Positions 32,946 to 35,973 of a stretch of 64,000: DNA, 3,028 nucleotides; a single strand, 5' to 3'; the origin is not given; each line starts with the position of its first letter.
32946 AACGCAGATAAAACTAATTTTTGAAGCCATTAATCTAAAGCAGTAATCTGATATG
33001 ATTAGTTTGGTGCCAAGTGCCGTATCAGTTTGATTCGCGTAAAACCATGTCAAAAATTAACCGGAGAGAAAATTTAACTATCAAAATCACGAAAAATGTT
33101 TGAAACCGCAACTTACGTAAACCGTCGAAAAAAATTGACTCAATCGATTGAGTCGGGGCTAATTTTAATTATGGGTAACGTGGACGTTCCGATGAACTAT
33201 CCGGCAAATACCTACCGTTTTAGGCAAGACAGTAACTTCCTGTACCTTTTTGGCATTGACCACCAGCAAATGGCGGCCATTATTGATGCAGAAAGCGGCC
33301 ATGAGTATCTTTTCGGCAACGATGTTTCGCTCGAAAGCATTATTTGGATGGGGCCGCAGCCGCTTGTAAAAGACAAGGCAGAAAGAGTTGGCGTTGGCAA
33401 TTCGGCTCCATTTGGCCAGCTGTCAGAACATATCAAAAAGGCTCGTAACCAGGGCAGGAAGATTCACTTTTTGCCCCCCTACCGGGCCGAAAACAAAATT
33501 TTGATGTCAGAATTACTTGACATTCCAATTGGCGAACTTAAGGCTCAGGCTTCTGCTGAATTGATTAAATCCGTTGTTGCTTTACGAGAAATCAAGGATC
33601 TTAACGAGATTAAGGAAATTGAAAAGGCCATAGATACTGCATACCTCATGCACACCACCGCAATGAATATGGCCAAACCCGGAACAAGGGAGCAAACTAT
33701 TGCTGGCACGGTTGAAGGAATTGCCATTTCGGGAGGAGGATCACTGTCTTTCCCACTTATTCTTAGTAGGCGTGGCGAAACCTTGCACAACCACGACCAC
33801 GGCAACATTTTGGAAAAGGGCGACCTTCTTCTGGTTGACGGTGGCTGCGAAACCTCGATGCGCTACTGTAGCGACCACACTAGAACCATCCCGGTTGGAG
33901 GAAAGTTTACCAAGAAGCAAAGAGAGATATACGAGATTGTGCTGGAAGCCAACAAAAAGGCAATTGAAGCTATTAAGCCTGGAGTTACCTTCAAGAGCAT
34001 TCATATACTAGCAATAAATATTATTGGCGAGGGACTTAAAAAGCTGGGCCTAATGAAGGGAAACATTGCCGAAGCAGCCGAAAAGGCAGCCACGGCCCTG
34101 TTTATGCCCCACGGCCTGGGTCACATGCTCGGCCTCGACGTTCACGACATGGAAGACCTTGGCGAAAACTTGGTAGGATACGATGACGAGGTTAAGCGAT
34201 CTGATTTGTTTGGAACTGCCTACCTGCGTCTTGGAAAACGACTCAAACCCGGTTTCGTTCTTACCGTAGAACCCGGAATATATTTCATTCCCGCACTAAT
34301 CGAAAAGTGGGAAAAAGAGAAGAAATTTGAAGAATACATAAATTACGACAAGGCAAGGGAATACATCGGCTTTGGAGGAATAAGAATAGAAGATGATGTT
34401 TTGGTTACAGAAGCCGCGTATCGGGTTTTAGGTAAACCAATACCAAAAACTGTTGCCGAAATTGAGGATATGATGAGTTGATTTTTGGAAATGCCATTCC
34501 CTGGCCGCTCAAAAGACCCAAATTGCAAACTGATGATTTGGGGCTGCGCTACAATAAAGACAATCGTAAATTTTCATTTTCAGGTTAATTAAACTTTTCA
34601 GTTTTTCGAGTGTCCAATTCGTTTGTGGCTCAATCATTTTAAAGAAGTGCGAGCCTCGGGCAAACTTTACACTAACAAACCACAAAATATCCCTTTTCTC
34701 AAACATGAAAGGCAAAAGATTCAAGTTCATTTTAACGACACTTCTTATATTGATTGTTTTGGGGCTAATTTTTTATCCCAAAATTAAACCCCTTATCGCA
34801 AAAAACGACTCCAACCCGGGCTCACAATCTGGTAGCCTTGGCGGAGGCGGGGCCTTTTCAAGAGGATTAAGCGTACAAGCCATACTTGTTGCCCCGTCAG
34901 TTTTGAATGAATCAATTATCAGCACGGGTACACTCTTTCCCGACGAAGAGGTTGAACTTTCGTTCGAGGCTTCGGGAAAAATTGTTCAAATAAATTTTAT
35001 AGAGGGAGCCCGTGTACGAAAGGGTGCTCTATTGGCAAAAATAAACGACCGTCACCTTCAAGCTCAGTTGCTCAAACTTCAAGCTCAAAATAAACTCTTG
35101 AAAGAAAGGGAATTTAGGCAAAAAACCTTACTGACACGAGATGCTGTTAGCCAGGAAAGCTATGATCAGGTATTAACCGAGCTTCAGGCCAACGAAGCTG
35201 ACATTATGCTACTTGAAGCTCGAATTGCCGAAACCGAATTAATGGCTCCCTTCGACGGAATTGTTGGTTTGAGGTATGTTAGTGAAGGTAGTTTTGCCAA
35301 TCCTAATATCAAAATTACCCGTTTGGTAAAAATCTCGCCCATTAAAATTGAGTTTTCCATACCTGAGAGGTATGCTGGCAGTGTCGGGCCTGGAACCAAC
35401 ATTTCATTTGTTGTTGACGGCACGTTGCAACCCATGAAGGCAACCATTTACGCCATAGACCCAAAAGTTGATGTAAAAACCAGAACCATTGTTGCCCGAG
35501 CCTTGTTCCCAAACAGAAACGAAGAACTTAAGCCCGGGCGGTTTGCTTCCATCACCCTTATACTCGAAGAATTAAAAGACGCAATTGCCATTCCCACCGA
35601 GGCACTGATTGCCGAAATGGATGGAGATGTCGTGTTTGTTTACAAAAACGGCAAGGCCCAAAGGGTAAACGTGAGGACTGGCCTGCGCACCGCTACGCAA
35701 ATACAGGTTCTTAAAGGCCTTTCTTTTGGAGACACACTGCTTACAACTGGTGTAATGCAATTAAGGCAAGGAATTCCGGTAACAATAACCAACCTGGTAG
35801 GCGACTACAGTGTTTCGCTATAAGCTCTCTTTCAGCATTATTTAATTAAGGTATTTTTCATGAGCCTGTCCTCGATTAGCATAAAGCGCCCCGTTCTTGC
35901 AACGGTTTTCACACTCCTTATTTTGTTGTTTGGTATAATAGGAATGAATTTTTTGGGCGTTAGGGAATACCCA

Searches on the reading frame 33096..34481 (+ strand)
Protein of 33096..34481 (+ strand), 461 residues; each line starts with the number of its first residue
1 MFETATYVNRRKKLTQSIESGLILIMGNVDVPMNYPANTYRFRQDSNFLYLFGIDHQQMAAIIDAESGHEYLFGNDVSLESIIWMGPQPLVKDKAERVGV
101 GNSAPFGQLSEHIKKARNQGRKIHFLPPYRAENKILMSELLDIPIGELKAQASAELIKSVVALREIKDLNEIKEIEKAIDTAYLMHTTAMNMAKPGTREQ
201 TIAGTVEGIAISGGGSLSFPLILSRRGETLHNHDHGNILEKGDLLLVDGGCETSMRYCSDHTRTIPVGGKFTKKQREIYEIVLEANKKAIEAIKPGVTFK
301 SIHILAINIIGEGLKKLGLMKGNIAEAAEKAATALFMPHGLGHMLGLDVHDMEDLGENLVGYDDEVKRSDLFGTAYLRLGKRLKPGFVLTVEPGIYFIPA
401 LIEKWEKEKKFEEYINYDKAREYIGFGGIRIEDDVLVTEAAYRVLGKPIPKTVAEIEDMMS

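Call 15: search_protein_families(library=pfam, proteins=[window:33096-34481:+], max_evalue=0.001)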
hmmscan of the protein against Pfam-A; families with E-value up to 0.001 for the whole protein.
window:33096-34481:+ (461 aa): 2 families
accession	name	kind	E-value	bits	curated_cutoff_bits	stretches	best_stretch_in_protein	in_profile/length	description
PF00557.29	Peptidase_M24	-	4.5e-51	174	23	1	174-439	2-208/208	Metallopeptidase family M24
PF05195.22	AMP_N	-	1.2e-25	90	24.6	1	7-123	1-120/121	Aminopeptidase P, N-terminal domain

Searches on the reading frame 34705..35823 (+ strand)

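Call 15: search_protein_families(library=pfam, proteins=[window:34705-35823:+], max_evalue=0.001)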
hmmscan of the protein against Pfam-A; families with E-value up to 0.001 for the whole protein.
window:34705-35823:+ (372 aa): 2 families
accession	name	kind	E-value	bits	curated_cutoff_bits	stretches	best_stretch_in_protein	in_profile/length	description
PF16576.10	HlyD_D23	-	6.1e-23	81.7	30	1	69-281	4-214/214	Barrel-sandwich domain of CusB or HlyD membrane-fusion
PF13437.12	HlyD_3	-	1.3e-14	55.3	22.2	1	179-278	2-106/106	HlyD family secretion protein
